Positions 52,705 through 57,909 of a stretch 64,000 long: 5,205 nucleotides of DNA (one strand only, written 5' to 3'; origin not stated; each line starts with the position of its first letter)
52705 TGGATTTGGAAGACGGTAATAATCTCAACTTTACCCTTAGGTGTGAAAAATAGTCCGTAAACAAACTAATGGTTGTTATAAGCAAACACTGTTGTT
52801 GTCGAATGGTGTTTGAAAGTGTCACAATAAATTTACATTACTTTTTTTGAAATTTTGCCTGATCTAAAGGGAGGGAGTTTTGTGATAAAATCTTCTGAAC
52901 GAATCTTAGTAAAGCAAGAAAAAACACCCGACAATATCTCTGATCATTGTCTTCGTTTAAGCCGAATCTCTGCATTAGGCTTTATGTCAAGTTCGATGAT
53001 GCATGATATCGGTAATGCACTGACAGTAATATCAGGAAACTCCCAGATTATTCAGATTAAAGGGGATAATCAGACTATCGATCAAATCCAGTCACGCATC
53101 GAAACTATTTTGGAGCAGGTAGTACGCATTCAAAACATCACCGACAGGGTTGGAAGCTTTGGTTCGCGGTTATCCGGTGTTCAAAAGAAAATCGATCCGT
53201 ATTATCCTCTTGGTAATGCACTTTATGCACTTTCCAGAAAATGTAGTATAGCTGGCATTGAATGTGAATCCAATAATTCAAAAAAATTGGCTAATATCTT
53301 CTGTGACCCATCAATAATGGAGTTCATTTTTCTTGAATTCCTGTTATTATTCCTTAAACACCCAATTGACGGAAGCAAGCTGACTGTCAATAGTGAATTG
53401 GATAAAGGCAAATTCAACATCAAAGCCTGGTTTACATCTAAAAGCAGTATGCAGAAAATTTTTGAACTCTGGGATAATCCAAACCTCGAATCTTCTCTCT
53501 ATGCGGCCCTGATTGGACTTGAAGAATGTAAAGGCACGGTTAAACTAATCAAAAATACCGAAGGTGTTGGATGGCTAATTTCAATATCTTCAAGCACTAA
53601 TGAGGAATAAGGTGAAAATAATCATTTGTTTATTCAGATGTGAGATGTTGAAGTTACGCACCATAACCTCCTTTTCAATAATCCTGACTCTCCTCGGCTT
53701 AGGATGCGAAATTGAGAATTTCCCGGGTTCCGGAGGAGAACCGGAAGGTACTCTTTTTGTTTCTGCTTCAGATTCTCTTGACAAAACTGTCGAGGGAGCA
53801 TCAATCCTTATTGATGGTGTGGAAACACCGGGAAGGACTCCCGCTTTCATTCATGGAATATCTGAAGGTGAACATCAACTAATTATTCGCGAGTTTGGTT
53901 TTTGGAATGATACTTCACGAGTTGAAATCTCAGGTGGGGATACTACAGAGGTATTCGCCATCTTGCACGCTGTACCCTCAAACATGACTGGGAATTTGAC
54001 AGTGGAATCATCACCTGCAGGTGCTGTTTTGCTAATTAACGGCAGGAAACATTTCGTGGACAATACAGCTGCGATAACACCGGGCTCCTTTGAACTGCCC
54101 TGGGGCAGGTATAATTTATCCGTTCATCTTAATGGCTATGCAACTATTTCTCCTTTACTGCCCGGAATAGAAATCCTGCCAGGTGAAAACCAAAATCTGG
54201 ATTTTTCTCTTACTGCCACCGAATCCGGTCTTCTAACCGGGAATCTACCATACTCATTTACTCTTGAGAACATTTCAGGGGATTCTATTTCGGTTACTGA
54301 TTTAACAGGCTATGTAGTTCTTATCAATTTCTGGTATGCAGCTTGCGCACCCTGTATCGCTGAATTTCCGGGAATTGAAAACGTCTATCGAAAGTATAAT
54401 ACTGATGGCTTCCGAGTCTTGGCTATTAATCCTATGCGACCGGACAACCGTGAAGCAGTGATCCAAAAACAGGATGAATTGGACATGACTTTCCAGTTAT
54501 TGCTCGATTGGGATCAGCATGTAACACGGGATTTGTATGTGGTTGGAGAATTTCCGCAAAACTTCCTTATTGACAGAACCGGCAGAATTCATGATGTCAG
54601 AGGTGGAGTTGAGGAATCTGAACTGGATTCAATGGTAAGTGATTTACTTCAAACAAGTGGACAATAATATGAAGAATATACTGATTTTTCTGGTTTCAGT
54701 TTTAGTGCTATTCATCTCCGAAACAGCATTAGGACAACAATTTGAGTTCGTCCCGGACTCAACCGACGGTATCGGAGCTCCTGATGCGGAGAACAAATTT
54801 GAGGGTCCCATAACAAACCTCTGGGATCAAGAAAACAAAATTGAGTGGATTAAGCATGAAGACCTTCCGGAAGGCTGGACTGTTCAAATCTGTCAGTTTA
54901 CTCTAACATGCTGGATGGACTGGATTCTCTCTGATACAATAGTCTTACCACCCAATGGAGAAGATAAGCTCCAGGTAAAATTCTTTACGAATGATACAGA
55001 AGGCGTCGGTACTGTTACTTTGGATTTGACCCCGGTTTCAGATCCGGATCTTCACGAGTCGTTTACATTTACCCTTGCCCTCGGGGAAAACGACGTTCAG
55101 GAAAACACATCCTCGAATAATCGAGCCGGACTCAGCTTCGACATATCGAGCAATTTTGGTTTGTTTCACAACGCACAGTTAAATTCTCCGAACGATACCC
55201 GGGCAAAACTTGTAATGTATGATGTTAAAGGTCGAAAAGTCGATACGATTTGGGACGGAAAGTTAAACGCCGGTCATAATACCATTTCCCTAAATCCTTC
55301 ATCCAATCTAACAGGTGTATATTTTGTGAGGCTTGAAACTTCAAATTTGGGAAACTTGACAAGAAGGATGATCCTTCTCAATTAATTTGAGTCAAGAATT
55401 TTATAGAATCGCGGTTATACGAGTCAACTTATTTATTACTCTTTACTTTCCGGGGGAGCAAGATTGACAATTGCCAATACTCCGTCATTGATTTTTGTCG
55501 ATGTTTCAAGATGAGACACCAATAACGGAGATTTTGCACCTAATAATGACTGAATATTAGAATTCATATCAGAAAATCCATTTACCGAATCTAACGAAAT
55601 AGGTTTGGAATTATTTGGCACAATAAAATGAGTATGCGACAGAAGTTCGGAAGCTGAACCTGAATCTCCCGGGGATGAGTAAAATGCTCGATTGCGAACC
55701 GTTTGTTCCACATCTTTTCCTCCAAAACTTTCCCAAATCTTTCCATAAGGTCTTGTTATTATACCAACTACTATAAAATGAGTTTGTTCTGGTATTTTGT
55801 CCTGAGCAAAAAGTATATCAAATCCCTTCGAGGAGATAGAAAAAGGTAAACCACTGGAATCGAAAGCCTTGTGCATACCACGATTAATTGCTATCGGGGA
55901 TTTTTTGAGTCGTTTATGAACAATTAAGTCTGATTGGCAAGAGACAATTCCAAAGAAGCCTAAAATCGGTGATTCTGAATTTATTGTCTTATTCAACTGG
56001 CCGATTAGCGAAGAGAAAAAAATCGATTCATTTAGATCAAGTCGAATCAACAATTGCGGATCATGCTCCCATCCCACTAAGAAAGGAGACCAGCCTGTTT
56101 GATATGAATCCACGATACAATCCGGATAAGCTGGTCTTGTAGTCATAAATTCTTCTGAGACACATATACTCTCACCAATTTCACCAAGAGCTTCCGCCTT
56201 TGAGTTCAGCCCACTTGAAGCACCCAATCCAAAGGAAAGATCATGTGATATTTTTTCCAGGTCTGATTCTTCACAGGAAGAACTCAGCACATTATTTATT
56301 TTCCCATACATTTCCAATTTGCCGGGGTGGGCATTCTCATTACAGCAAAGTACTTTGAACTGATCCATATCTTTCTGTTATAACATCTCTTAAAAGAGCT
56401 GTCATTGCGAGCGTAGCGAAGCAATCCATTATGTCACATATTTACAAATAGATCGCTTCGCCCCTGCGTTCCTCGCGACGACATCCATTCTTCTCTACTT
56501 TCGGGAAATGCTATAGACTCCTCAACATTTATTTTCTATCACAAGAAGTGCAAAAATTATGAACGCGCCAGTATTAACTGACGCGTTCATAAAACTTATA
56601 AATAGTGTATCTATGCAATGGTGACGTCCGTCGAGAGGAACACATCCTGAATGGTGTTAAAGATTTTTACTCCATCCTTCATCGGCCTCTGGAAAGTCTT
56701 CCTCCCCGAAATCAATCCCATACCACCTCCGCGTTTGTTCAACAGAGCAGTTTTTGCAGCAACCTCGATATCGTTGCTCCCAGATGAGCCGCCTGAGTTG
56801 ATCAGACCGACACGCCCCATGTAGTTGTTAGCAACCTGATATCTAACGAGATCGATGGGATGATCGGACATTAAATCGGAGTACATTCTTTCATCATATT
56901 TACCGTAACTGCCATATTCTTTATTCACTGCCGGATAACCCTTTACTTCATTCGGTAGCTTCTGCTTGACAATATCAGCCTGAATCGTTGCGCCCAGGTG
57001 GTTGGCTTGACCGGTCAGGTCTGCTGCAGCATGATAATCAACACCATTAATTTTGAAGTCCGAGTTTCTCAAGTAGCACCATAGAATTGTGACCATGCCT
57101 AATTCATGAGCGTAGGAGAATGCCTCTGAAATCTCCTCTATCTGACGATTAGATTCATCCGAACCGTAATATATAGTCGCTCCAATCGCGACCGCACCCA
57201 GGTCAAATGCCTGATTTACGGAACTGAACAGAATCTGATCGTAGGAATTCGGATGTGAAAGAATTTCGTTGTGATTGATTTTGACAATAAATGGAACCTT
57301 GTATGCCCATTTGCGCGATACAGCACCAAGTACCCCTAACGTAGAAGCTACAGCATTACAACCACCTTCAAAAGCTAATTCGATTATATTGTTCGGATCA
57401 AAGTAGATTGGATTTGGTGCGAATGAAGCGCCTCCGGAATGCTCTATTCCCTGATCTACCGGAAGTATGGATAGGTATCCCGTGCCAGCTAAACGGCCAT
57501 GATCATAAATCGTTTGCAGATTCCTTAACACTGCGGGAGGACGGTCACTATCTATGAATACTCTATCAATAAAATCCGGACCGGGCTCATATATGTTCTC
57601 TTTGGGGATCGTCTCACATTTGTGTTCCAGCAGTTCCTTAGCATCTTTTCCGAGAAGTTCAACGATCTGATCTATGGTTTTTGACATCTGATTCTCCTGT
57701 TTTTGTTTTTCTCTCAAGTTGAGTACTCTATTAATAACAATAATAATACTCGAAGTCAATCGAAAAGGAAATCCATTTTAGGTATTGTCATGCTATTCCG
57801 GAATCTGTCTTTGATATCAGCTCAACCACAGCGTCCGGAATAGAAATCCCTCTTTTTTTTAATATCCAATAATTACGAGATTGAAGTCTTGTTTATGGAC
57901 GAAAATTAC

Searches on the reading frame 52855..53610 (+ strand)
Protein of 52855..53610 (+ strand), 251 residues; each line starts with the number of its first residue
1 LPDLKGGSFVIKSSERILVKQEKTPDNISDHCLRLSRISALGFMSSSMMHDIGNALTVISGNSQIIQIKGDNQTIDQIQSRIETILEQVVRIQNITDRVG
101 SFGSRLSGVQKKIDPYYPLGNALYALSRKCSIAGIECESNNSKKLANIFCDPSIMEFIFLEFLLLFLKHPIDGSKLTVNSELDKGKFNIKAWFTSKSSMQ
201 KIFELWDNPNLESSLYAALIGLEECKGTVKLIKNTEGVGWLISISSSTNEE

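Call 61: search_protein_families(library=pfam, proteins=[window:52855-53610:+], max_evalue=0.00001)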
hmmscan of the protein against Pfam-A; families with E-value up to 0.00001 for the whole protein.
window:52855-53610:+ (251 aa): 1 family
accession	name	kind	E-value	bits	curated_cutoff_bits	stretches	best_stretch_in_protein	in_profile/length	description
PF00512.31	HisKA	-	2.2e-06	28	26.9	1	42-99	3-57/66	His Kinase A (phospho-acceptor) domain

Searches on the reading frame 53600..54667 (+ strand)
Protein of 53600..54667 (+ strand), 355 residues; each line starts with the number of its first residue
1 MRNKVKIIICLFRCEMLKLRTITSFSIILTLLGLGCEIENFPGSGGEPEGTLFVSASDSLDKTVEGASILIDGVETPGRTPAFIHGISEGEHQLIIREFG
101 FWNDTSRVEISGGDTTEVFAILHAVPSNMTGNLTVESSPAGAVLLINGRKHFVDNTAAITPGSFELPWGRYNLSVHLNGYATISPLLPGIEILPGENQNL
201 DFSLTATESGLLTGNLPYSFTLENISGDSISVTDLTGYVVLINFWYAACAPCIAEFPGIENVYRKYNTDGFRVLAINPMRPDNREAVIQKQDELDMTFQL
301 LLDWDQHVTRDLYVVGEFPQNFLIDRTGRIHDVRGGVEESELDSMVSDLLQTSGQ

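Call 61: search_protein_families(library=pfam, proteins=[window:53600-54667:+], max_evalue=0.00001)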
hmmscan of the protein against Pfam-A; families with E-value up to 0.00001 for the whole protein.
window:53600-54667:+ (355 aa): 4 families
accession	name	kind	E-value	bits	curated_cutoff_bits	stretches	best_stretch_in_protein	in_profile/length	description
PF00578.27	AhpC-TSA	-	1.7e-17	64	26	1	219-331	7-122/124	AhpC/TSA family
PF08308.17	PEGA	-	1e-14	54.6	20.8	1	64-120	10-65/71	PEGA domain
PF08534.16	Redoxin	-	1.7e-13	51.1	26.6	1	219-341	8-139/148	Redoxin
PF13905.12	Thioredoxin_8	-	4.5e-06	27.3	27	1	239-330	3-94/94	Thioredoxin-like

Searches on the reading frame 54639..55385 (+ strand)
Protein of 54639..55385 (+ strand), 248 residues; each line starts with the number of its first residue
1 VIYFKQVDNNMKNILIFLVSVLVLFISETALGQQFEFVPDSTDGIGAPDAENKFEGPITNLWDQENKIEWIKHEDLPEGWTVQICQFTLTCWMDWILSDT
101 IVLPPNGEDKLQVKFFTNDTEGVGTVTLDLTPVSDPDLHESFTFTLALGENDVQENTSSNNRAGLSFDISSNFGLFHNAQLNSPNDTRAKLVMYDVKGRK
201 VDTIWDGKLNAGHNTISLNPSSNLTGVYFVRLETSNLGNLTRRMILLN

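Call 25: search_protein_families(library=pfam, proteins=[window:54639-55385:+], max_evalue=0.001)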
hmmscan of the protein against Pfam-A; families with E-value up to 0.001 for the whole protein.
window:54639-55385:+ (248 aa): 1 family
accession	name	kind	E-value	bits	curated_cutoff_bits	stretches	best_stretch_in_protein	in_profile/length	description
PF18962.6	Por_Secre_tail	-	2.4e-05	25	27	1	182-239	16-69/75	Secretion system C-terminal sorting domain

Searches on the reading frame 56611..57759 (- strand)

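Call 61: search_protein_families(library=pfam, proteins=[window:56611-57759:-], max_evalue=0.00001)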
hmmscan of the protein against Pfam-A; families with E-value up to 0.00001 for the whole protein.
window:56611-57759:- (382 aa): 1 family
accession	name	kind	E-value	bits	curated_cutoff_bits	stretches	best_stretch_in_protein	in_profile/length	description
PF01791.15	DeoC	-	6.9e-57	193.1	23.8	1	97-358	2-229/229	DeoC/LacD family aldolase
